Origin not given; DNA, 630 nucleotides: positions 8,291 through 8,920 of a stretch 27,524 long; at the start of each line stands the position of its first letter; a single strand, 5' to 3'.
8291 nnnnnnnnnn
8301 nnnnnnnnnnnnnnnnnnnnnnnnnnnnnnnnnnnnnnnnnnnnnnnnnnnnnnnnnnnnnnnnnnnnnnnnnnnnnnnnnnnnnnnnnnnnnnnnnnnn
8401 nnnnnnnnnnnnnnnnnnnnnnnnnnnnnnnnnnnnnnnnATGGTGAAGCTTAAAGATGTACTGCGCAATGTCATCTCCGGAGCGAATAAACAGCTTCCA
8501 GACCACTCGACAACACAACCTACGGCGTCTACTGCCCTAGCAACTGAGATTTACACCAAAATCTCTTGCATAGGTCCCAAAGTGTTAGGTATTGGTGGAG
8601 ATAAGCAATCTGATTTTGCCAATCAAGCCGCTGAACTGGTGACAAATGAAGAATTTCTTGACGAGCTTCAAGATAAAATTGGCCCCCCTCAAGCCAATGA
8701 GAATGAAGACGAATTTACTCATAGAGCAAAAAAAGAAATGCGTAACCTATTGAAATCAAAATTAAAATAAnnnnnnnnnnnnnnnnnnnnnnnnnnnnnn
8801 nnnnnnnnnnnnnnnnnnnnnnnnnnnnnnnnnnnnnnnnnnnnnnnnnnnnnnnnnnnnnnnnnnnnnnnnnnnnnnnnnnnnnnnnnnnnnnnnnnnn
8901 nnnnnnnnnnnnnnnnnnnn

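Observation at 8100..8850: Two-gene AT-rich moron between Rz/Rz1 and terS, at the lambda bor/lom position. Uncharacterised candidate accessory system.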

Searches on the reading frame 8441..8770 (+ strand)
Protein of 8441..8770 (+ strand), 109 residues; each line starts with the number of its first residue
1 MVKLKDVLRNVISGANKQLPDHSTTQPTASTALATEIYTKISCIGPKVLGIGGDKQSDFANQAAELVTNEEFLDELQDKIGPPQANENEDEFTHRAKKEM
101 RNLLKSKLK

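Call 5: search_protein_families(library=pfam, proteins=[window:8441-8770:+], max_evalue=0.1)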
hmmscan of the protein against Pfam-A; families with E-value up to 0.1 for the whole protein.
window:8441-8770:+ (109 aa): 0 families

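Call 6: search_protein_families(library=phrogs, proteins=[window:8441-8770:+], max_evalue=0.1)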
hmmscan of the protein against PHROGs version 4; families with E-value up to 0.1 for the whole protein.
window:8441-8770:+ (109 aa): 1 family
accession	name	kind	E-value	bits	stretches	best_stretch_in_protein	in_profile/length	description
phrog_2336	-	unknown function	3.5e-58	196.1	1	1-109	1-109/109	-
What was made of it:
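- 8441..8770 (+): Gene for the large subunit: 109 aa, all-helical, with the nearly invariant motif IGxPxxxE(S/T)E(D/E)EFVxRAK followed by a basic C-terminal helix. phrog_2336, E 3.5e-58, full length (call 6).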

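Call 8: search_protein_families(library=padloc, proteins=[window:8441-8770:+], max_evalue=1)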
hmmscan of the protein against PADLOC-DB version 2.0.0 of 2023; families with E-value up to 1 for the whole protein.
window:8441-8770:+ (109 aa): 0 families

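Call 9: search_protein_families(library=ncbifam, proteins=[window:8441-8770:+], max_evalue=1)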
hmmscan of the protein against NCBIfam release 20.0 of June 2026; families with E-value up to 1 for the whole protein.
window:8441-8770:+ (109 aa): 0 families

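Call 10: find_homologous_proteins(query=window:8441-8770:+)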
Query window:8441-8770:+ (109 aa): 8 proteins with E <= 0.001 among 10 candidates.
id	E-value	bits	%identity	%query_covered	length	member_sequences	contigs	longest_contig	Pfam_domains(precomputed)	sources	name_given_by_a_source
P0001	8.5e-57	208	91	100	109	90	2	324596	-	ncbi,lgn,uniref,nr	ncbi:hypothetical protein WN07_22985 [Klebsiella pneumoniae]|uniref:hypothetical protein n=1 Tax=Kle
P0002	1.6e-47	178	83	100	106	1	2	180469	-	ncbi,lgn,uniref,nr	ncbi:hypothetical protein JHE03_24280 [Pluralibacter gergoviae]|uniref:hypothetical protein n=1 Tax=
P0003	1.2e-38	150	90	73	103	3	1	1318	-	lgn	-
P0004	2.6e-38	149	71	99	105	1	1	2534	-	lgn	-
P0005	1.3e-31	127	93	62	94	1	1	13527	-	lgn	-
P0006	1.6e-28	117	79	66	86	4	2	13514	-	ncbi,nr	ncbi:hypothetical protein, partial [Klebsiella pneumoniae]|nr:hypothetical protein [Klebsiella pneum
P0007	2.2e-26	111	92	54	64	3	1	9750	-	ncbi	-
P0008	7.5e-20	90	92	46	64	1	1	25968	-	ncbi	-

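Call 18: find_related_loci(query=A2, collection=viral_contigs, flank=6000)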
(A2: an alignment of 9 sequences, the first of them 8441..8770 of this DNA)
Query A2 (109 aa) in viral_contigs; peptide patterns used: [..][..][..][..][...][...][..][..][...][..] (x = any residue, [..] = any of these).
157 stretches matched a pattern; 7 encode a relative of the query (tblastn E <= 1e-3); 7 distinct loci.
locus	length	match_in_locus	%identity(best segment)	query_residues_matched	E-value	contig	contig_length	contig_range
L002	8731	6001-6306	92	1-102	1e-62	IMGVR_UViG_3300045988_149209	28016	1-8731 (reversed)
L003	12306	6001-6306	92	1-102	1e-62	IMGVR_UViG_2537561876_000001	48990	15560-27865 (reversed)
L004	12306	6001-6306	92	1-102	1e-62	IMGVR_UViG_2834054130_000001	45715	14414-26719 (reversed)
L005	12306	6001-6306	92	1-102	1e-62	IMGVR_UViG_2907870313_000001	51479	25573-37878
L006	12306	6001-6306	92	1-102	1e-62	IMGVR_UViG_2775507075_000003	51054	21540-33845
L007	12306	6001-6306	91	1-102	3e-62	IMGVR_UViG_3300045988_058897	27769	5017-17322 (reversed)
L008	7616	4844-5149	91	1-102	3e-62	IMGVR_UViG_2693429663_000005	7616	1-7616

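Call 20: find_related_loci(query=A3, collection=genome_contigs, flank=6000)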
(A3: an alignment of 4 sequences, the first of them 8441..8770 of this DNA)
Query A3 (109 aa) in genome_contigs; peptide patterns used: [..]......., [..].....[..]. (x = any residue, [..] = any of these).
341 stretches matched a pattern, but none encodes a relative of the query by tblastn (E <= 1e-3).
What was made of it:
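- Tried and rejected: The scan of genome_contigs with closely related sequences found nothing (call 20).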

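Call 23: search_protein_representatives(protein=window:8441-8770:+)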
Query: 109 residues. Proteins with E-value up to 0.001 (for the whole library): 179; up to 1e-10: 12; up to 1e-30: 2. The best 150 are listed.
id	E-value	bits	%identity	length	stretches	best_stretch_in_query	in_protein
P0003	3.8e-39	149.9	89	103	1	1-81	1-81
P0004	8.3e-39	148.8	73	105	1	2-109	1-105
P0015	2.2e-29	118.6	57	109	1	1-109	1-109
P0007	7.1e-27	110.5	89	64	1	1-61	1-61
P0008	2.4e-20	89.6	92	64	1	1-50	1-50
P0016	3.8e-20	89.0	57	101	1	14-109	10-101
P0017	1.8e-17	80.3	46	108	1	1-109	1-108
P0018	5.1e-17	78.9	45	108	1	1-109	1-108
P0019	1.3e-15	74.4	54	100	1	27-109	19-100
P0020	1.7e-13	67.7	47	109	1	1-109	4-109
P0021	4.3e-12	63.1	38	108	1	1-109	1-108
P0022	2.4e-11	60.7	46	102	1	30-109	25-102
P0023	2.6e-10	57.4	44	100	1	26-109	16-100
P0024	2.8e-10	57.3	46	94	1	36-109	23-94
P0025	3.3e-10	57.1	41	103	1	15-108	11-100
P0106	1.9e-05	41.8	51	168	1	62-108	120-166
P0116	2.4e-05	41.5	34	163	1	15-107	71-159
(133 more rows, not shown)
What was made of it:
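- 8441..8770 (+): 179 cluster representatives at E<=1e-3 (call 23).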

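Call 24: predict_structure(alignment_id=A3)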
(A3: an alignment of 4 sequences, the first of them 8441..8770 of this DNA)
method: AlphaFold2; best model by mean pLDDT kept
length: 109 residues; sequences in the alignment: 4
mean_pLDDT: 56.2   pTM: 0.44
mean pLDDT of the five models: 56.2, 56.0, 53.8, 52.6, 51.6
residues with pLDDT >= 90: 0; 70-90: 34; 50-70: 22; < 50: 53
segments of 3 or more residues with pLDDT < 50: 1-36, 41-56
pLDDT, mean of each block of 10 residues (from residue 1): 44 40 39 46 41 46 62 79 71 76 75
secondary structure, 60 per line:
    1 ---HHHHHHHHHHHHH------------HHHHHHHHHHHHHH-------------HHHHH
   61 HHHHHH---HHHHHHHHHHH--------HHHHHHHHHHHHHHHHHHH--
elements in order: H4-16 H29-42 H56-66 H70-80 H89-107
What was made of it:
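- Tried and rejected: With only 4 sequences it was poor, pLDDT 56 (call 24).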

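Call 28: search_protein_families(library=pfam, alignment_id=A4, max_evalue=0.01)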
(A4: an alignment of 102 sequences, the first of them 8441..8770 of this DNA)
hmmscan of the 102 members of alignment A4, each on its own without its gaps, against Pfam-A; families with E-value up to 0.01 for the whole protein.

A. member 1, window:8441-8770:+ (109 aa): 0 families

B. families by the number of members that match (of 102 scanned): 7 families
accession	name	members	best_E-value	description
PF00804.31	Syntaxin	1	0.0015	Syntaxin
PF09350.15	DJC28_CD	1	0.0019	DnaJ homologue, subfamily C, member 28, conserved domain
PF11985.13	Phage_Mu_Gp27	1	0.003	Bacteriophage Mu, Gp27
PF16018.10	Anillin_N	1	0.0085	Anillin N-terminus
PF15412.11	Nse4-Nse3_bdg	1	0.0087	Binding domain of Nse4/EID3 to Nse3-MAGE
PF22431.2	COG2p_C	1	0.0088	COG2p C-terminal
PF22813.1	TcaA_2nd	1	0.009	TcaA protein second domain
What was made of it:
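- On Mitochondrial ATPase inhibitor IF1: No Pfam IF1 hit in 102 members (call 28).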

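Call 29: search_solved_structures(query=A4, max_evalue=1, show_alignments=2)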
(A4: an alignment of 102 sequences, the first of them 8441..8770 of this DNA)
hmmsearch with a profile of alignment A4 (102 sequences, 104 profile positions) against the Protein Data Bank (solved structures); distinct sequences matched with E-value up to 1: 4.
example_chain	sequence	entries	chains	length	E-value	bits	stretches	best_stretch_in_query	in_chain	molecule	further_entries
3zia_J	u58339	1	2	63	0.04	17.7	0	72-90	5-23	ATPASE INHIBITOR, MITOCHONDRIAL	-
8jfa_A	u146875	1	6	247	0.56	14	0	23-74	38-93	3-oxoacyl-[acyl-carrier-protein] reductase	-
8jf9_A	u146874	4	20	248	0.57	14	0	23-74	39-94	3-oxoacyl-[acyl-carrier-protein] reductase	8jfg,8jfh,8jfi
4iin_A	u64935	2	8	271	0.59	13.9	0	22-74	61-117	3-ketoacyl-acyl carrier protein reductase (FabG)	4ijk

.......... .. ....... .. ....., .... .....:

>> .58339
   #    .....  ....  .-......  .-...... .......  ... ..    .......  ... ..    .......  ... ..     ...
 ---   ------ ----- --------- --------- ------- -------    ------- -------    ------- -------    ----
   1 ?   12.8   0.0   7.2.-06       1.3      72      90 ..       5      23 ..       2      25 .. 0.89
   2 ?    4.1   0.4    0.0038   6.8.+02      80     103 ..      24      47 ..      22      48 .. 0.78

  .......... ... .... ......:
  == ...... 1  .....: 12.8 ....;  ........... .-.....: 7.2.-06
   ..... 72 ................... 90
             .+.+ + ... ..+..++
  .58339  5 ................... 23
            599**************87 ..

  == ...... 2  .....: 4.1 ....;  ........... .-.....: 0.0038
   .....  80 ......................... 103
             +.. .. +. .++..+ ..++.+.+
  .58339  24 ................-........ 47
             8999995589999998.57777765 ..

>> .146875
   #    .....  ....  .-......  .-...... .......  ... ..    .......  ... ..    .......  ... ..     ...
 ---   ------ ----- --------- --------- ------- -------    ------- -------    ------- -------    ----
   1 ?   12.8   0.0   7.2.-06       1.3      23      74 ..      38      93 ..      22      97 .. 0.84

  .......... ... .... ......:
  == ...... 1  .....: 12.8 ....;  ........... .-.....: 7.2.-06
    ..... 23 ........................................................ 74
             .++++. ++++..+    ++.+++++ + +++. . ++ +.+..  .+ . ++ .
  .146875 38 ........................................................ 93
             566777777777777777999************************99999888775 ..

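Call 31: find_related_loci(query=A4, collection=genome_contigs, flank=6000)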
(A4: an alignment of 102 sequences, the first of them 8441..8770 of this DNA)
Query A4 (109 aa) in genome_contigs; peptide patterns used: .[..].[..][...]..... (x = any residue, [..] = any of these).
71 stretches matched a pattern; 17 encode a relative of the query (tblastn E <= 1e-3); 17 distinct loci.
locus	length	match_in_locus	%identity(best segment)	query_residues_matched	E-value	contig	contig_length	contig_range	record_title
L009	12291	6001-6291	39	8-109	1e-17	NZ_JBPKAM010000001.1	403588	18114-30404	Pseudomonas baetica strain SMK4 NODE_1_length_403588_cov_8.465455, whole genome shotgun sequence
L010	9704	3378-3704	36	1-108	2e-17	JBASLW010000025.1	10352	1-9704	MAG: Methylococcaceae bacterium isolate MFD12109_ilm_asm_bin23 k127_188322, whole genome shotgun sequence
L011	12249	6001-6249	43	29-109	7e-16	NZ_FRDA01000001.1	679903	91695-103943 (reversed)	Pseudomonas asturiensis strain LMG 26898, whole genome shotgun sequence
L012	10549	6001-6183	44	48-108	4e-13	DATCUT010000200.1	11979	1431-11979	MAG TPA_asm: Rhodanobacter sp. isolate SMAG_U7366 k141_243635, whole genome shotgun sequence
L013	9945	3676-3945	37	16-108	3e-12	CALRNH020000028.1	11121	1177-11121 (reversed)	MAG: Synechococcus sp. UW140 isolate JJ-LA1A6-383-1-mx-bin619 genome assembly, contig: JJ-LA1A6-383-C509, whole genome s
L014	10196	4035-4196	46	55-108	2e-10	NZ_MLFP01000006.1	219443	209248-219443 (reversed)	Pantoea rodasii strain LMG 26273 Contig0006_, whole genome shotgun sequence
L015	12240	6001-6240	34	34-109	8e-10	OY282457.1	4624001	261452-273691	MAG: uncultured Candidatus Binatia bacterium genome assembly, chromosome: 1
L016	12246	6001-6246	34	34-109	2e-9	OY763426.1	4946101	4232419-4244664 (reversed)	MAG: Candidatus Binatia bacterium isolate bff738c7-9683-4f94-b287-c2cb1e0b670a genome assembly, chromosome: 1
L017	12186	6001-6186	44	42-100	2e-9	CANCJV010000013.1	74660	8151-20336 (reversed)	MAG: Synechococcaceae bacterium isolate JR-MC-G-240519-98 genome assembly, contig: JR-MC-G-240519-C412, whole genome sho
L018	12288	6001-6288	35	13-109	4e-9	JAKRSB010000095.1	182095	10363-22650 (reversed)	MAG: Thermosynechococcaceae cyanobacterium MS004 bin-004_95, whole genome shotgun sequence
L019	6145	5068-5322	32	21-108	4e-9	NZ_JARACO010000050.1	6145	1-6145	Aliivibrio sp. S3MY1 50, whole genome shotgun sequence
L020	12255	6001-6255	27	30-109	6e-9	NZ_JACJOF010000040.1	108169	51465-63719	Nodosilinea sp. FACHB-131 contig40, whole genome shotgun sequence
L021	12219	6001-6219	34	32-103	1e-8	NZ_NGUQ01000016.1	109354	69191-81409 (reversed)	Pandoraea sp. PE-S2T-3 contig00016, whole genome shotgun sequence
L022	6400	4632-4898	29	4-100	2e-8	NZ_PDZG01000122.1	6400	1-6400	Iodobacter sp. BJB302 NODE_122_length_6400_cov_24.755460, whole genome shotgun sequence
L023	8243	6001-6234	29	27-108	1e-7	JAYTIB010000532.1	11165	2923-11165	MAG: Schlesneria sp. isolate GFS_2625 GFS_2625_531, whole genome shotgun sequence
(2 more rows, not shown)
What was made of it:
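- Family breadth: 179 representatives (call 23), and genome loci from Pseudomonas, Methylococcaceae, Rhodanobacter, Synechococcus, Binatia, Schlesneria, Chthoniobacterales and others (call 31).
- Tried and rejected: The deeper alignment was needed (call 31).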

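Call 32: find_related_loci(query=A4, collection=viral_contigs, flank=6000)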
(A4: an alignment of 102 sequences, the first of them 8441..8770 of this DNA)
Query A4 (109 aa) in viral_contigs; peptide patterns used: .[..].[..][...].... (x = any residue, [..] = any of these).
150 stretches matched a pattern; 17 encode a relative of the query (tblastn E <= 1e-3); 17 distinct loci.
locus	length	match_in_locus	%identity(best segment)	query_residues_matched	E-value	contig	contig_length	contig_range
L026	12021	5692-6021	43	7-109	1e-19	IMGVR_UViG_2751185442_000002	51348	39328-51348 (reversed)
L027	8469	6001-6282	45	1-104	5e-18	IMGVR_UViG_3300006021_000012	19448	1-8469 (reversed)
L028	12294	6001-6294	43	1-101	6e-18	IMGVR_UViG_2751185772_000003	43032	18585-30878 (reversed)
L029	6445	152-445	44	1-101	6e-18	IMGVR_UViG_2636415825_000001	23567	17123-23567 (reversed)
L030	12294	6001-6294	44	1-101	7e-18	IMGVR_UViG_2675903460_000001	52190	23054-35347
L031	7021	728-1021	45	1-101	2e-17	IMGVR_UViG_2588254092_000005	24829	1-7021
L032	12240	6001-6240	45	30-109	1e-16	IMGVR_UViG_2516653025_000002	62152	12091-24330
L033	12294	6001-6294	43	1-101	1e-16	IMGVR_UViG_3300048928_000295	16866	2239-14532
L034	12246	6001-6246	41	30-109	1e-15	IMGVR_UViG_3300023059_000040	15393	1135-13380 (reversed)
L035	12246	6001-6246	41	30-109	1e-15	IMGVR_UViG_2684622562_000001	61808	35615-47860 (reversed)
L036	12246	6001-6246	41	30-109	1e-15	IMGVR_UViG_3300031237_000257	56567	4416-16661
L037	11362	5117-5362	39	30-108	2e-11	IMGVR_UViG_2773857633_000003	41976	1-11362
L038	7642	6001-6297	32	1-108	3e-11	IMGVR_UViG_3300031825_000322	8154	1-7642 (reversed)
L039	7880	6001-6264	33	27-108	1e-9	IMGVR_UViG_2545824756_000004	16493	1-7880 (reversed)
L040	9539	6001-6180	38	48-108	5e-9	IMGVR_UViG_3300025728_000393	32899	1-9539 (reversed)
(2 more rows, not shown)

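Call 36: find_homologous_proteins(query=A4, max_evalue=0.001)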
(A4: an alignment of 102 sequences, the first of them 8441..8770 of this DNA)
Query A4 (102 sequences) (109 aa, profile of the alignment): 92 proteins with E <= 0.001 among 1272 candidates.
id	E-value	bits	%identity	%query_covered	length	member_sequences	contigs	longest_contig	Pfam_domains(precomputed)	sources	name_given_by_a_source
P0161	3.6e-27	113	37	99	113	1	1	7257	-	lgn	-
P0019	1.1e-26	111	49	100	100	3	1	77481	-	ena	-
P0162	3.2e-26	110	33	75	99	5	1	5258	-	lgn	-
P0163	3.4e-26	110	34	75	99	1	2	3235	-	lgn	-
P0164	4.9e-26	109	71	44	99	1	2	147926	-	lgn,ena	-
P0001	5.5e-26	109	91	100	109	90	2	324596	-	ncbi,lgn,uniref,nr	ncbi:hypothetical protein WN07_22985 [Klebsiella pneumoniae]|uniref:hypothetical protein n=1 Tax=Kle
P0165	8.4e-26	108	36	83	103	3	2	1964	-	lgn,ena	-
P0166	8.4e-26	108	31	99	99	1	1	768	-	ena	-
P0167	9.8e-26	108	33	99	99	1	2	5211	-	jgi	jgi:hypothetical protein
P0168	1.1e-25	108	35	75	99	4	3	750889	-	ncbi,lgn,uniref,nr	ncbi:hypothetical protein FHG08_18055 [Pseudoalteromonas sp. Scap03]|uniref:hypothetical protein n=1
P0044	1.9e-25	107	34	99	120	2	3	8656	-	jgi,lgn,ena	-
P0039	1.9e-25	107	33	75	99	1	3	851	-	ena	-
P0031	5.6e-25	106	44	84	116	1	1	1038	-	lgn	-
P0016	8.1e-25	105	51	100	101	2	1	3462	-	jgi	-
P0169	1.1e-24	105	36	64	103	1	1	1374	-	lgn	-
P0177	6.8e-24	102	38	55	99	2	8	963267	-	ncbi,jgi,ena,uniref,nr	ncbi:hypothetical protein CTM76_00680 [Photobacterium phosphoreum]|jgi:hypothetical protein|uniref:h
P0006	8.1e-21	92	79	66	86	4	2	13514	-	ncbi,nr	ncbi:hypothetical protein, partial [Klebsiella pneumoniae]|nr:hypothetical protein [Klebsiella pneum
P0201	2.7e-20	91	23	99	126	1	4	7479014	-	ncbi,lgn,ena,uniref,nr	ncbi:hypothetical protein Osc7112_3525 [Oscillatoria nigro-viridis PCC 7112]|uniref:Uncharacterized 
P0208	8.8e-20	89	32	99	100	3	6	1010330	-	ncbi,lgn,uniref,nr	ncbi:hypothetical protein DLR66_18155 [Vibrio paracholerae]|uniref:hypothetical protein n=1 Tax=Vibr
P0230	1.6e-11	62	33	73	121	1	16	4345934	-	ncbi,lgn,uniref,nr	ncbi:hypothetical protein ACRU1U_20045 [Providencia stuartii]|uniref:hypothetical protein n=1 Tax=Pr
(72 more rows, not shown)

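Call 37: predict_structure(alignment_id=A4)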
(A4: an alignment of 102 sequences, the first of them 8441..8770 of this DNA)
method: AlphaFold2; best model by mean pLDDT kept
length: 109 residues; sequences in the alignment: 102
mean_pLDDT: 78.8   pTM: 0.61
mean pLDDT of the five models: 78.8, 74.4, 71.3, 70.3, 69.4
residues with pLDDT >= 90: 23; 70-90: 65; 50-70: 12; < 50: 9
segments of 3 or more residues with pLDDT < 50: 18-26
pLDDT, mean of each block of 10 residues (from residue 1): 73 55 50 84 77 84 87 90 90 91 86
secondary structure, 60 per line:
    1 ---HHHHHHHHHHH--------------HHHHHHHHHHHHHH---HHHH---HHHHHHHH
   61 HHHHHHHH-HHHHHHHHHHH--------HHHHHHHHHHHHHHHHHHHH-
elements in order: H4-14 H29-42 H46-49 H53-68 H70-80 H89-108

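Call 40: find_encoding_contigs(protein=P0168, flank=8000, max_places=2)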
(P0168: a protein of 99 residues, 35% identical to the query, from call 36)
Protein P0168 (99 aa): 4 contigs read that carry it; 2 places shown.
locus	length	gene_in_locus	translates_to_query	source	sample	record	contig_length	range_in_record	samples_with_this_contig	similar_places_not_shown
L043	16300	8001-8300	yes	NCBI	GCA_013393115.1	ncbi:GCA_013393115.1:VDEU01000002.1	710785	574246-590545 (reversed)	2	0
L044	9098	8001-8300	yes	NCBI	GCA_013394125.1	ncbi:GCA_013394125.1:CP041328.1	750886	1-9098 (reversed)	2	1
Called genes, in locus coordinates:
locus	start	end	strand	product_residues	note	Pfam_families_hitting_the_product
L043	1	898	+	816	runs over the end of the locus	PF02129:Peptidase_S15 (weak), PF00326:Peptidase_S9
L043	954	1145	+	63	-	-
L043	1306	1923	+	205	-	PF01810:LysE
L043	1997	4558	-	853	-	PF02463:SMC_N (faint), PF03193:RsgA_GTPase (faint), PF13191:AAA_16 (faint), PF00005:ABC_tran (faint), PF13304:AAA_21 (faint), PF13555:AAA_29 (faint), PF20703:nSTAND1 (faint), PF17755:UvrA_DNA-bind, +1 more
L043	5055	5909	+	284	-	PF01163:RIO1, PF01636:APH (faint)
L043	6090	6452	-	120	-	-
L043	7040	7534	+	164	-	PF00583:Acetyltransf_1 (weak), PF13508:Acetyltransf_7 (weak)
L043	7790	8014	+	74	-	-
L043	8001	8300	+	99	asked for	-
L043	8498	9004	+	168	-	PF01381:HTH_3, PF12844:HTH_19 (weak), PF13560:HTH_31 (weak)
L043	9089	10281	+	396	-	PF01527:HTH_Tnp_1, PF13518:HTH_28 (faint), PF13276:HTH_21, PF00665:rve, PF13610:DDE_Tnp_IS240, PF13683:rve_3, PF13333:rve_2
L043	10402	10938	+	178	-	PF13302:Acetyltransf_3, PF13420:Acetyltransf_4, PF00583:Acetyltransf_1, PF08445:FR47 (weak)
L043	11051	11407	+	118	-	-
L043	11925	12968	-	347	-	PF01548:DEDD_Tnp_IS110, PF02371:Transposase_20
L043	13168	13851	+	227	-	PF14329:DUF4386 (weak)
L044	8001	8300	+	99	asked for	-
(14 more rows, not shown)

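Call 41: find_encoding_contigs(protein=P0201, flank=8000, max_places=2)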
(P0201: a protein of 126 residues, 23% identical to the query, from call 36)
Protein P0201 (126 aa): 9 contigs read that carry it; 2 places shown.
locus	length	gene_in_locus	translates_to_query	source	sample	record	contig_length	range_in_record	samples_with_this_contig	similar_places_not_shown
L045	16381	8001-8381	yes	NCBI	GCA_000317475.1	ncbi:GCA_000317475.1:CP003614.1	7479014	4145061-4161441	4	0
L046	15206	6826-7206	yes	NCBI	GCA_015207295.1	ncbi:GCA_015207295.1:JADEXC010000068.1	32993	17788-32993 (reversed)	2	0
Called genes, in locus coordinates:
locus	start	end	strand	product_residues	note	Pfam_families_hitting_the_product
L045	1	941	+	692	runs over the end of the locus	PF09587:PGA_cap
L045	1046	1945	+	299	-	PF01263:Aldose_epim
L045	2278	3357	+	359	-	PF01116:F_bP_aldolase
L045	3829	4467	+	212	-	PF04313:HSDR_N, PF13588:HSDR_N_2 (weak)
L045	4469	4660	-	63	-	PF18480:DUF5615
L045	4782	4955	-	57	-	PF18480:DUF5615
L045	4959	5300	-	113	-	PF04255:DUF433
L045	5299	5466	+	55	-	-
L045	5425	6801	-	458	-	PF26355:HTH_VMAP-M9, PF01637:ATPase_2 (weak), PF13191:AAA_16 (faint), PF00931:NB-ARC, PF20720:nSTAND3 (faint), PF00004:AAA (weak), PF05729:NACHT (weak), PF13401:AAA_22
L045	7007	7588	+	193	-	-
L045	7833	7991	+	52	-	-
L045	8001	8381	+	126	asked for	-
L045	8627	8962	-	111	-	PF08869:XisI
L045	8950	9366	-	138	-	PF08814:XisH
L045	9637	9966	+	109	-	-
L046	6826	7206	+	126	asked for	-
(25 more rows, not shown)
